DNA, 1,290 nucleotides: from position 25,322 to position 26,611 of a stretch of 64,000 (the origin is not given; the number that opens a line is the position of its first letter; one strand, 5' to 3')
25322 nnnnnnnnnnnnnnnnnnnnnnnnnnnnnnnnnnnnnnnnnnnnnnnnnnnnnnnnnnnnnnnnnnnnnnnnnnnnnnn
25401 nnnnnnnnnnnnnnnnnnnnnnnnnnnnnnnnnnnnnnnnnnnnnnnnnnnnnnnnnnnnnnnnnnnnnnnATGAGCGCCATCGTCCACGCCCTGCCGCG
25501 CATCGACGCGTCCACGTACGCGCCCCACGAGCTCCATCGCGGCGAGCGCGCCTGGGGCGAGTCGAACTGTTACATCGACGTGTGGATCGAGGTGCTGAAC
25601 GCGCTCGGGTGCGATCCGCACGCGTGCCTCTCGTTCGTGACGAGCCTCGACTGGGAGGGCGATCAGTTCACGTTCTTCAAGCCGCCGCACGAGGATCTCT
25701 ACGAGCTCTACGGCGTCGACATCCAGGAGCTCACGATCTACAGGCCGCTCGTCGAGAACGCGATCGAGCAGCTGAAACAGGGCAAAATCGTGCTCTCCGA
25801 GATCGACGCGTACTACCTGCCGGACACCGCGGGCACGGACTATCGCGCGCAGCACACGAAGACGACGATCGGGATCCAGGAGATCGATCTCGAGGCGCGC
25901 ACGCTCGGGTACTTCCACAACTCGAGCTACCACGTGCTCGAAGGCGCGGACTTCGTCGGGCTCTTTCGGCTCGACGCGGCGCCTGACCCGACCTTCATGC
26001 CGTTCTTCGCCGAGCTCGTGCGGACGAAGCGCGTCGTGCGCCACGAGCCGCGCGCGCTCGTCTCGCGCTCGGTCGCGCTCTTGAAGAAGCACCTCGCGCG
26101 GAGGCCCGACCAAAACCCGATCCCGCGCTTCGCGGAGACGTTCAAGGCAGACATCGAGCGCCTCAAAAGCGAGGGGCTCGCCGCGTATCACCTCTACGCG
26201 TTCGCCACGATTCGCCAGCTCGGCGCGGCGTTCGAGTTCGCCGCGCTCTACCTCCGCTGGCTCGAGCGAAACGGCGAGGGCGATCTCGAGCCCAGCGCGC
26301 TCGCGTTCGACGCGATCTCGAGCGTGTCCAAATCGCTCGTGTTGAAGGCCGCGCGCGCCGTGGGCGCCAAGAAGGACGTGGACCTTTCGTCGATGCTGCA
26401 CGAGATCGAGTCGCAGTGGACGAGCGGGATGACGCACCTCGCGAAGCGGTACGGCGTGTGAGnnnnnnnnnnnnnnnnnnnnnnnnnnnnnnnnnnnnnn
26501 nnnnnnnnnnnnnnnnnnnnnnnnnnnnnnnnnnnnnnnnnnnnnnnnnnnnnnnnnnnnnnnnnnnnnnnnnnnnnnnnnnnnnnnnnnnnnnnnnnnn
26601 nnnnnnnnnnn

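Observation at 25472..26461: Conserved unknown protein coupled to the aa:CP ligase. Candidate transferase for the carrier-bound group.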

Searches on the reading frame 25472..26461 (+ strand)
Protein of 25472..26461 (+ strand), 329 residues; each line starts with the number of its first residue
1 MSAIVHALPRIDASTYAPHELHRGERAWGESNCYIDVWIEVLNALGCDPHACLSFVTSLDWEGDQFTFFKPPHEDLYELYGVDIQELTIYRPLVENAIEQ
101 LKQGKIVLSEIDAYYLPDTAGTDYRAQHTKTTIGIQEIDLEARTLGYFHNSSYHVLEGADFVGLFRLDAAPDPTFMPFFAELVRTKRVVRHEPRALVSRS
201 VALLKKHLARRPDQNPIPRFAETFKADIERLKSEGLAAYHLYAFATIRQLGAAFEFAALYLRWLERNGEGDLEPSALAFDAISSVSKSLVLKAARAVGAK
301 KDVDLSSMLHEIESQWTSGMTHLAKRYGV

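Call 8: search_protein_families(library=pfam, proteins=[window:25472-26461:+], max_evalue=0.01)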
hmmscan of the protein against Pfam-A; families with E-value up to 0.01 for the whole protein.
window:25472-26461:+ (329 aa): 1 family
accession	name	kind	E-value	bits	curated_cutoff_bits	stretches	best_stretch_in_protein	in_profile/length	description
PF08893.15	DUF1839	-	2.2e-109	366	22.5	1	13-324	2-312/313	Domain of unknown function (DUF1839)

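Call 9: search_protein_families(library=ncbifam, proteins=[window:25472-26461:+], max_evalue=0.01)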
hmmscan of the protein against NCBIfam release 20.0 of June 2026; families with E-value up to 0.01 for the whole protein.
window:25472-26461:+ (329 aa): 0 families

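Call 20: find_homologous_proteins(query=window:25472-26458:+, max_evalue=0.001)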
Query window:25472-26458:+ (329 aa): 3619 proteins with E <= 0.001 among 6967 candidates; the best 120 are listed.
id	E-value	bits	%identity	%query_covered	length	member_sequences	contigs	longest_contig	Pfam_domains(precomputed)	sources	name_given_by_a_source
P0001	2.3e-220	748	100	100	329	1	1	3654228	PF08893.16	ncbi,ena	-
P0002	1.2e-211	720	96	100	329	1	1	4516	PF08893.16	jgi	jgi:hypothetical protein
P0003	8.5e-193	658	87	100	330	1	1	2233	PF08893.16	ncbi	-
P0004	8.9e-181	618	82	100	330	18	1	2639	PF08893.16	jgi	jgi:hypothetical protein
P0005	1.3e-179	614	82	100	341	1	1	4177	PF08893.16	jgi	jgi:hypothetical protein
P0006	2.2e-179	614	82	98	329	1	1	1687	PF08893.16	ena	-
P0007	2.8e-177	607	83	97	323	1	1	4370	PF08893.16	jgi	jgi:hypothetical protein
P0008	1.3e-176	604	81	98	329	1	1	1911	PF08893.16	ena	-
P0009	1.6e-167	575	78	99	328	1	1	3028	PF08893.16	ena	-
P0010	8.7e-166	569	75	100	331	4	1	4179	PF08893.16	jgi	-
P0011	9.6e-164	562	76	99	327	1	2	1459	PF08893.16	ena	-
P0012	2.3e-163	561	74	98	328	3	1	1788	PF08893.16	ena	-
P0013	3.0e-161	554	75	99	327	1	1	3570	PF08893.16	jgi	jgi:hypothetical protein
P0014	6.0e-161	553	73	100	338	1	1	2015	PF08893.16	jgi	jgi:Domain of unknown function (DUF1839)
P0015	6.5e-161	553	75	99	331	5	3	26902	PF08893.16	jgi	jgi:hypothetical protein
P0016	9.7e-161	552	75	99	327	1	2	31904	PF08893.16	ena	-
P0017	1.2e-160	552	74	99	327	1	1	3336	PF08893.16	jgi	jgi:hypothetical protein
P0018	1.2e-158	545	73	98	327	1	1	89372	PF08893.16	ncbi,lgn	-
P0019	1.7e-158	545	74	98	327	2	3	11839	PF08893.16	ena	-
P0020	1.7e-158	545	73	100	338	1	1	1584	PF08893.16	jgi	-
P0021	4.7e-157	540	74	99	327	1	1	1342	PF08893.16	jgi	jgi:hypothetical protein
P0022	5.0e-156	537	73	99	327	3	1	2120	PF08893.16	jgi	jgi:hypothetical protein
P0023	6.5e-155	533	72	100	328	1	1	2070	PF08893.16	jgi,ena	-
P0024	1.8e-154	532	72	98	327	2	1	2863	PF08893.16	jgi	-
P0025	2.6e-154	531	71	100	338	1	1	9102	PF08893.16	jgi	jgi:hypothetical protein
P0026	2.8e-154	531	72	99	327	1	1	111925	PF08893.16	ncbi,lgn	-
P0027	6.7e-154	530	73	98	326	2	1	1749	PF08893.16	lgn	-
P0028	5.1e-153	527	71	99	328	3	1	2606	PF08893.16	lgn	-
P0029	6.9e-153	526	71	99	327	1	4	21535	PF08893.16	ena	-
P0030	9.0e-153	526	72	99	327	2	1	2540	PF08893.16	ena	-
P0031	3.2e-152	524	70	100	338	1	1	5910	PF08893.16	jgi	jgi:hypothetical protein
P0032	8.5e-152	523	71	100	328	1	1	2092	PF08893.16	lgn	-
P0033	1.5e-150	519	69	98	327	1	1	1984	PF08893.16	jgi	jgi:hypothetical protein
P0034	1.8e-150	519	70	99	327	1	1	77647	PF08893.16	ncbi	ncbi:MAG TPA: DUF1839 family protein [Polyangiaceae bacterium]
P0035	5.1e-150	517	69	96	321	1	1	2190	PF08893.16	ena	-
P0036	7.0e-150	517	70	98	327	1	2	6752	PF08893.16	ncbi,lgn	-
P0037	1.3e-149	516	70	98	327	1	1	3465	PF08893.16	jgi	jgi:hypothetical protein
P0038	1.8e-149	515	70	98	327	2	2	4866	PF08893.16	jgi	jgi:hypothetical protein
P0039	2.2e-149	515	71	98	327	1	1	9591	PF08893.16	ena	-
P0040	1.2e-148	513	72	98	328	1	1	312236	PF08893.16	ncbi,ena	-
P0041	1.3e-148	512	69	100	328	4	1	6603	PF08893.16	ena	-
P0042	1.9e-148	512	70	98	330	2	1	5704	PF08893.16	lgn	-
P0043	2.1e-148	512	70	98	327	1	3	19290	PF08893.16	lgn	-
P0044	2.5e-148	512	71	98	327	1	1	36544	PF08893.16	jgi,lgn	jgi:hypothetical protein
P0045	3.7e-148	511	71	100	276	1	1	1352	PF08893.16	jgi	jgi:hypothetical protein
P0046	3.9e-148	511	70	99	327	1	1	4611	PF08893.16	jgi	jgi:hypothetical protein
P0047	9.8e-148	510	69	99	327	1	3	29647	PF08893.16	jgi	jgi:hypothetical protein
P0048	2.8e-147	508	67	100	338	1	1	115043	PF08893.16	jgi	jgi:hypothetical protein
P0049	3.8e-146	504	70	100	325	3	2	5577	PF08893.16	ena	-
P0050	1.1e-145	503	67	100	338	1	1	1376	PF08893.16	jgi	jgi:hypothetical protein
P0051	1.2e-145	503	69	98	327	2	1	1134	PF08893.16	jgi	jgi:hypothetical protein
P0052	5.6e-145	501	69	98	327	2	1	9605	PF08893.16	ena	-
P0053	2.4e-144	498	68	98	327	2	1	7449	PF08893.16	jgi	jgi:hypothetical protein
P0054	1.2e-142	493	68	99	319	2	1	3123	PF08893.16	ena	-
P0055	1.4e-141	489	67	98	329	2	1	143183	PF08893.16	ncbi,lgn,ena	-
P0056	3.2e-141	488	66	99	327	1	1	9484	PF08893.16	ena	-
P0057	4.3e-139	481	64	99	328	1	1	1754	PF08893.16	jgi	jgi:Domain of unknown function (DUF1839)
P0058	1.2e-138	480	64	100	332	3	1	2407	PF08893.16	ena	-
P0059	8.8e-138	477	65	99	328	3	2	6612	PF08893.16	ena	-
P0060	1.5e-137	476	66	100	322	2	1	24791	PF08893.16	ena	-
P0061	7.0e-137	474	66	97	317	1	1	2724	PF08893.16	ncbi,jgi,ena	jgi:hypothetical protein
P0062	2.9e-136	472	65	97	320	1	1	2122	PF08893.16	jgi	jgi:hypothetical protein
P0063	1.8e-135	469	64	99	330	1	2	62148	PF08893.16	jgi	jgi:hypothetical protein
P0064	2.9e-135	469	63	99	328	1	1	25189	PF08893.16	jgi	jgi:uncharacterized protein DUF1839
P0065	5.2e-135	468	64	98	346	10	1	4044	PF08893.16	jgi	jgi:uncharacterized protein DUF1839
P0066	8.4e-135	467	64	98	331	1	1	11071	PF08893.16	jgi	jgi:hypothetical protein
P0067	9.1e-135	467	64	99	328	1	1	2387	PF08893.16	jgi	jgi:hypothetical protein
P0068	1.4e-134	466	64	98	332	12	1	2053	PF08893.16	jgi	jgi:hypothetical protein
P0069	1.6e-134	466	63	98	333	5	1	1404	PF08893.16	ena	-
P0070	2.5e-134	466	64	100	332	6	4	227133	PF08893.16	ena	-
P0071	4.8e-134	465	63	100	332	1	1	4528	PF08893.16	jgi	jgi:hypothetical protein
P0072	5.6e-134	464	63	100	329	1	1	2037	PF08893.16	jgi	jgi:Domain of unknown function (DUF1839)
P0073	5.3e-133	461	62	99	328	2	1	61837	PF08893.16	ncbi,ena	-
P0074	6.4e-133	461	63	99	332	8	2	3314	PF08893.16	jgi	jgi:hypothetical protein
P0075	1.1e-132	460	62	98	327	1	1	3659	PF08893.16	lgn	-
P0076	1.6e-132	460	63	98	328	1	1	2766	PF08893.16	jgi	jgi:hypothetical protein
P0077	2.5e-132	459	61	98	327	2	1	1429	PF08893.16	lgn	-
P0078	1.4e-131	457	63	99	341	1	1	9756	PF08893.16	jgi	jgi:hypothetical protein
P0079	2.3e-131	456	62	98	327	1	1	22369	PF08893.16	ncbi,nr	ncbi:MAG TPA: DUF1839 family protein [Polyangiaceae bacterium]|nr:DUF1839 family protein [Polyangiac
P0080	3.6e-131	455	61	100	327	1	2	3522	PF08893.16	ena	-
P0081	2.0e-130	453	62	98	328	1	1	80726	PF08893.16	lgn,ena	-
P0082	4.9e-130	451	61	98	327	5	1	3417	PF08893.16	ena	-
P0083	4.7e-129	448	64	98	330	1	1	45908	PF08893.16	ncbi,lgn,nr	ncbi:MAG TPA: DUF1839 family protein [Polyangiaceae bacterium]|nr:DUF1839 family protein [Polyangiac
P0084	9.8e-129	447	62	98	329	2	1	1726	PF08893.16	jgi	-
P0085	1.3e-128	447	61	98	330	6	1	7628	PF08893.16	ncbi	ncbi:MAG: DUF1839 family protein [Polyangiaceae bacterium]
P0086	1.7e-128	446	61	98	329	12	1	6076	PF08893.16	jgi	jgi:Domain of unknown function (DUF1839)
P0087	2.1e-127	443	58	99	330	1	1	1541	PF08893.16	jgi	jgi:hypothetical protein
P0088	2.3e-127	443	62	99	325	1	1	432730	PF08893.16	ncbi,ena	-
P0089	5.2e-127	441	61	98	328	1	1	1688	PF08893.16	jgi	jgi:hypothetical protein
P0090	7.6e-127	441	58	99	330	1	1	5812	PF08893.16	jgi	jgi:hypothetical protein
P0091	1.2e-126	440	60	98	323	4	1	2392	PF08893.16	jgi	jgi:hypothetical protein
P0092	2.3e-126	439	62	100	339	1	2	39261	PF08893.16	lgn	-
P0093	4.6e-126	438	60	98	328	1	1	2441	PF08893.16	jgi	jgi:Domain of unknown function (DUF1839)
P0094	5.0e-126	438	60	98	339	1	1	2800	PF08893.16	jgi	jgi:hypothetical protein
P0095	7.5e-126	438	60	98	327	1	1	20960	PF08893.16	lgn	-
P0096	1.1e-125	437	61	98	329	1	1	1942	PF08893.16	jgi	jgi:Domain of unknown function (DUF1839)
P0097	1.1e-125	437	58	98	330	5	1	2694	PF08893.16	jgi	jgi:hypothetical protein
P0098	2.8e-125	436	58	96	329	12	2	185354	PF08893.16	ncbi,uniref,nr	ncbi:DUF1839 family protein [Undibacterium jejuense]|uniref:DUF1839 family protein n=1 Tax=Undibacte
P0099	3.8e-125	435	58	98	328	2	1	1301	PF08893.16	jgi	jgi:hypothetical protein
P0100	3.9e-125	435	59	100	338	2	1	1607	PF08893.16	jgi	jgi:hypothetical protein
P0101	9.6e-125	434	59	98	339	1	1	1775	PF08893.16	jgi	jgi:hypothetical protein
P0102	1.2e-124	434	60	98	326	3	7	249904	PF08893.16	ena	-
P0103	2.0e-124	433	60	99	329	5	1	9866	PF08893.16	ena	-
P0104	2.9e-124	432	60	96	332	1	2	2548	PF08893.16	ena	-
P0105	5.1e-124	432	60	97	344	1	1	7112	PF08893.16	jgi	jgi:hypothetical protein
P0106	1.3e-123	430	58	98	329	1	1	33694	PF08893.16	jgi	jgi:hypothetical protein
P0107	3.8e-123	429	60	97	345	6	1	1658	PF08893.16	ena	-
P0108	7.0e-123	428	58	97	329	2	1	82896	PF08893.16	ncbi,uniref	ncbi:DUF1839 family protein [Undibacterium sp. RuRC25W]|uniref:DUF1839 family protein n=1 Tax=Undiba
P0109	9.8e-123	427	59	99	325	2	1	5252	PF08893.16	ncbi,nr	ncbi:MAG TPA: DUF1839 family protein [Polyangiaceae bacterium]|nr:DUF1839 family protein [Polyangiac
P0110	2.4e-122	426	59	98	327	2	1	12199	PF08893.16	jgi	-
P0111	2.6e-122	426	58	99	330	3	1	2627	PF08893.16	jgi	jgi:hypothetical protein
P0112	2.9e-122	426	60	98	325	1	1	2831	PF08893.16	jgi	jgi:hypothetical protein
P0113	4.0e-122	425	57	98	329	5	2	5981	PF08893.16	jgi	jgi:hypothetical protein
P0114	1.0e-121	424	56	98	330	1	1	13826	PF08893.16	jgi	jgi:hypothetical protein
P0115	1.2e-121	424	59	97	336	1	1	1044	PF08893.16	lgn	-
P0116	1.3e-121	424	57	98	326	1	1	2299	PF08893.16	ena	-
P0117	1.6e-121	423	61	92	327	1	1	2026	PF08893.16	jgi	jgi:hypothetical protein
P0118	1.8e-121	423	58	96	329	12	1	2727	PF08893.16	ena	-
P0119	2.1e-121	423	58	96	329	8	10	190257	PF08893.16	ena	-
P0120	2.2e-121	423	59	98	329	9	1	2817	PF08893.16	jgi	jgi:hypothetical protein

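Call 24: find_related_loci(query=A1, collection=genome_contigs, flank=8000)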
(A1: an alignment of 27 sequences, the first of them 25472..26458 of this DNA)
Query A1 (329 aa) in genome_contigs; peptide patterns used: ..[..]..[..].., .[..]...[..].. (x = any residue, [..] = any of these).
600 stretches matched a pattern (row limit reached: there are more); 587 encode a relative of the query (tblastn E <= 1e-3); the best 80 are kept; 80 distinct loci.
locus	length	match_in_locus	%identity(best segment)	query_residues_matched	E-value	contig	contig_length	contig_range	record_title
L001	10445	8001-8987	75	1-329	1e-171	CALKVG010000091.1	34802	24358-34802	MAG TPA_asm: uncultured Myxococcales bacterium isolate SRR5457059_bin.51_CONCOCT_v1.1_MAG genome assembly, contig: ERZ79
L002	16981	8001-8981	72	1-327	5e-163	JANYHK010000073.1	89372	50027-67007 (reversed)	MAG: Myxococcales bacterium isolate GL140_1_metabinner_44 GL140_1_k141_1745742, whole genome shotgun sequence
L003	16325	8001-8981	69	1-328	3e-155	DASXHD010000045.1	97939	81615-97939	MAG TPA_asm: Polyangiaceae bacterium isolate SMAG_U5184 k141_35010, whole genome shotgun sequence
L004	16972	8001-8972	69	1-328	4e-150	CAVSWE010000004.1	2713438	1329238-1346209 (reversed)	MAG: uncultured delta proteobacterium isolate MFD05705.bin.2.131 genome assembly, contig: contig_27161, whole genome sho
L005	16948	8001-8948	64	11-328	5e-134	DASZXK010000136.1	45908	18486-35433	MAG TPA_asm: Polyangiaceae bacterium isolate SMAG_U6181 k141_929756, whole genome shotgun sequence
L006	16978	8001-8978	58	4-325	6e-130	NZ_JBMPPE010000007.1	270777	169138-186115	Undibacterium sp. RuTC16W NODE_7_length_270777_cov_76.300887, whole genome shotgun sequence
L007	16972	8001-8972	58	4-323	3e-129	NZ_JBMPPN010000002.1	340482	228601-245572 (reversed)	Undibacterium sp. Xuan67W NODE_2_length_340482_cov_55.124934_2, whole genome shotgun sequence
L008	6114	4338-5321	58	1-328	5e-127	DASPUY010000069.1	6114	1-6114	MAG TPA_asm: Polyangiaceae bacterium isolate SMAG_U12315 k141_2292899, whole genome shotgun sequence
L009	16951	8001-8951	58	7-323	4e-126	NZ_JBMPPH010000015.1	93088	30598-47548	Undibacterium sp. SXout20W NODE_15_length_93088_cov_64.279612, whole genome shotgun sequence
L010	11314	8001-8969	56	5-327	8e-125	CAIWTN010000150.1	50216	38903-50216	MAG: uncultured proteobacterium isolate Loclat_bin-10810 genome assembly, contig: bin-10810:150/252, whole genome shotgu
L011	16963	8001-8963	57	4-324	3e-123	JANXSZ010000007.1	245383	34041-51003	MAG: Betaproteobacteria bacterium isolate 338R_metabat_122 338R_k141_5729, whole genome shotgun sequence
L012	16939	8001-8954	58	7-324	2e-122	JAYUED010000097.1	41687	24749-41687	MAG: Betaproteobacteria bacterium isolate GFS_7430 GFS_7430_96, whole genome shotgun sequence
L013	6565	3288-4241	56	7-324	2e-121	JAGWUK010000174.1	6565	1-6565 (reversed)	MAG: Burkholderiales bacterium isolate REEB395 contig-150_13540, whole genome shotgun sequence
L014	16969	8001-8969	57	5-328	2e-121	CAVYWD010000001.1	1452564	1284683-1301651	MAG: uncultured delta proteobacterium isolate MFD01476.bin.1.33 genome assembly, contig: contig_14829, whole genome shot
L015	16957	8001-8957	56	5-323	4e-121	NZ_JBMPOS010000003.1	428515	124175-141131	Undibacterium sp. Di27W NODE_3_length_428515_cov_52.954184_3, whole genome shotgun sequence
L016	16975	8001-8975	56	5-326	5e-120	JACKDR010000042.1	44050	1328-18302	MAG: Kofleriaceae bacterium isolate HK-STAS-MYXO-12 HK-STAS-MYXO-12_42, whole genome shotgun sequence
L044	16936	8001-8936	53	14-325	2e-112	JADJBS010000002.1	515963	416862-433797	MAG: Candidatus Defluviibacillus avedoerensis isolate Aved_18-Q3-R54-62_BAT3C.394 tig00006722-10-5174190, whole genome s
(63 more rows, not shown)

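Call 29: predict_structure(alignment_id=A1)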
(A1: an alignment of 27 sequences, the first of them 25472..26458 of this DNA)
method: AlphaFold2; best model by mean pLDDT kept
length: 329 residues; sequences in the alignment: 27
mean_pLDDT: 88.9   pTM: 0.88
mean pLDDT of the five models: 88.9, 88.9, 88.0, 88.0, 85.8
residues with pLDDT >= 90: 208; 70-90: 96; 50-70: 23; < 50: 2
segments of 3 or more residues with pLDDT < 50: none
pLDDT, mean of each block of 10 residues (from residue 1): 79 90 70 85 94 90 70 95 86 89 93 78 70 93 92 91 89 72 92 97 96 90 92 92 87 93 97 98 95 95 94 97 95
secondary structure, 60 per line:
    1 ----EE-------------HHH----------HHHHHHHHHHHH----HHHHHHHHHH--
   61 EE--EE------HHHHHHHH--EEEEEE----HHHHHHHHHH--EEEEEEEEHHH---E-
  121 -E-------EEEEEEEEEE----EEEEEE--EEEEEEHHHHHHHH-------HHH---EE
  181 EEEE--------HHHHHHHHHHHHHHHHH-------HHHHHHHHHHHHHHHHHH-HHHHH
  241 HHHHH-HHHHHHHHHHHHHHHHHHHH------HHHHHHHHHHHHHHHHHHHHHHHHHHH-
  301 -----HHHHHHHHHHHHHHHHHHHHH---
elements in order: H33-44 H49-58 H73-80 E83-88 H93-102 E105-112 E130-139 E144-149 E152-157 H158-165 E179-184 H193-209 H217-234 H236-245 H247-266 H273-299 H306-326

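Call 32: search_protein_representatives(protein=window:25472-26458:+)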
Query: 329 residues. Proteins with E-value up to 0.001 (for the whole library): 891; up to 1e-10: 610; up to 1e-30: 264. The best 150 are listed.
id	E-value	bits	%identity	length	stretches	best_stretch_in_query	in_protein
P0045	1.2e-148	510.9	84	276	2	5-186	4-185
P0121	1.1e-106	373.0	55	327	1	6-328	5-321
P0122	1.7e-104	365.8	51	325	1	6-328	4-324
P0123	2.3e-96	339.1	49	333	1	7-328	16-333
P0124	1.2e-92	326.9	47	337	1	6-321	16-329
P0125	7.3e-90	317.7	45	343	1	8-324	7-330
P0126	2.0e-87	309.7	47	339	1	14-328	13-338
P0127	3.4e-86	305.7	45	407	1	2-323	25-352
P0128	1.2e-82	294.0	46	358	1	21-323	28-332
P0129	7.6e-82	291.4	44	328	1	12-323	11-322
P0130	1.9e-81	290.1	41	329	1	9-327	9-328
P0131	2.9e-81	289.5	47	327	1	7-317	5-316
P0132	5.7e-81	288.5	41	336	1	6-328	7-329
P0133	7.9e-81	288.0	47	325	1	7-323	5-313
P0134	1.2e-80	287.4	53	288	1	7-241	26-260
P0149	6.8e-72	258.7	43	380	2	7-167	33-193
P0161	1.3e-70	254.5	48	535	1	16-272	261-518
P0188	5.1e-62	226.2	37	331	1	9-318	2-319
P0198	4.3e-59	216.6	36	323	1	16-325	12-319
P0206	2.3e-57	210.9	36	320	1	10-327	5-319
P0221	1.8e-55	204.7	35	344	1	8-324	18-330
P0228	4.8e-54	200.0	41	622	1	6-305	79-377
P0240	1.9e-52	194.8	38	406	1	13-300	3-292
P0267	3.3e-47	177.6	34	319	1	12-323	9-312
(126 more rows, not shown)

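Call 34: search_protein_families(library=pfam, proteins=[P0161, P0228, P0127, P0240, P0149], max_evalue=0.01)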
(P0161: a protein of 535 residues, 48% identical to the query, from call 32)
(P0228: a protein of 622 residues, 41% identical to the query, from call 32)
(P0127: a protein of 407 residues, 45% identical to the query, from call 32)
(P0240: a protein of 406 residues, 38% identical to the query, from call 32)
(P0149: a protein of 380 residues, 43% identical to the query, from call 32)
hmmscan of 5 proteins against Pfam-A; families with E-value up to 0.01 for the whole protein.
P0161 (535 aa): 1 family
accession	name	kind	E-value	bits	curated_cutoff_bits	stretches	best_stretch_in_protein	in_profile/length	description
PF08893.15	DUF1839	-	1.6e-77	261.3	22.5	1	269-517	13-259/313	Domain of unknown function (DUF1839)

P0228 (622 aa): 1 family
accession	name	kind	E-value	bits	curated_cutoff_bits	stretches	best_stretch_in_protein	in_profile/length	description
PF08893.15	DUF1839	-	2.1e-46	159.1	22.5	1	86-376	2-292/313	Domain of unknown function (DUF1839)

P0127 (407 aa): 1 family
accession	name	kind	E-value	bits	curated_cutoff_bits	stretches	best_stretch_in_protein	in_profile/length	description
PF08893.15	DUF1839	-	2.1e-90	303.6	22.5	1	36-353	2-312/313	Domain of unknown function (DUF1839)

P0240 (406 aa): 1 family
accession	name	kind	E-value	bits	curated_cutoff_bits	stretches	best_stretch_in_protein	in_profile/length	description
PF08893.15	DUF1839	-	3.8e-78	263.3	22.5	1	4-292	3-289/313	Domain of unknown function (DUF1839)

P0149 (380 aa): 1 family
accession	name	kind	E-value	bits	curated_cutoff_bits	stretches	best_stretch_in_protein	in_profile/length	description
PF08893.15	DUF1839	-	2.1e-88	297.1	22.5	2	42-195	5-158/313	Domain of unknown function (DUF1839)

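Call 35: search_protein_families(library=pfam, alignment_id=A1, max_evalue=10)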
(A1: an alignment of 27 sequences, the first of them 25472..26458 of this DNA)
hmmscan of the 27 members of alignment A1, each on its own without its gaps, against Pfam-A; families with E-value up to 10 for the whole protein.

A. member 1, window:25472-26458:+ (329 aa): 1 family
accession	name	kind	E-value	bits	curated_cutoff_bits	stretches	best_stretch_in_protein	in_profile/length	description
PF08893.15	DUF1839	-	2.2e-109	366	22.5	1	13-324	2-312/313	Domain of unknown function (DUF1839)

B. families by the number of members that match (of 27 scanned): 6 families
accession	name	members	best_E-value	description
PF08893.15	DUF1839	27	1.8e-111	Domain of unknown function (DUF1839)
PF20026.4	DUF6434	1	0.012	Domain of unknown function (DUF6434)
PF12525.13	DUF3726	1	0.15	Protein of unknown function (DUF3726)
PF11279.13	DUF3080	1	0.17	Protein of unknown function (DUF3080)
PF08810.16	KapB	1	0.19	Kinase associated protein B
PF05539.16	Pneumo_att_G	1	0.21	Pneumovirinae attachment membrane glycoprotein G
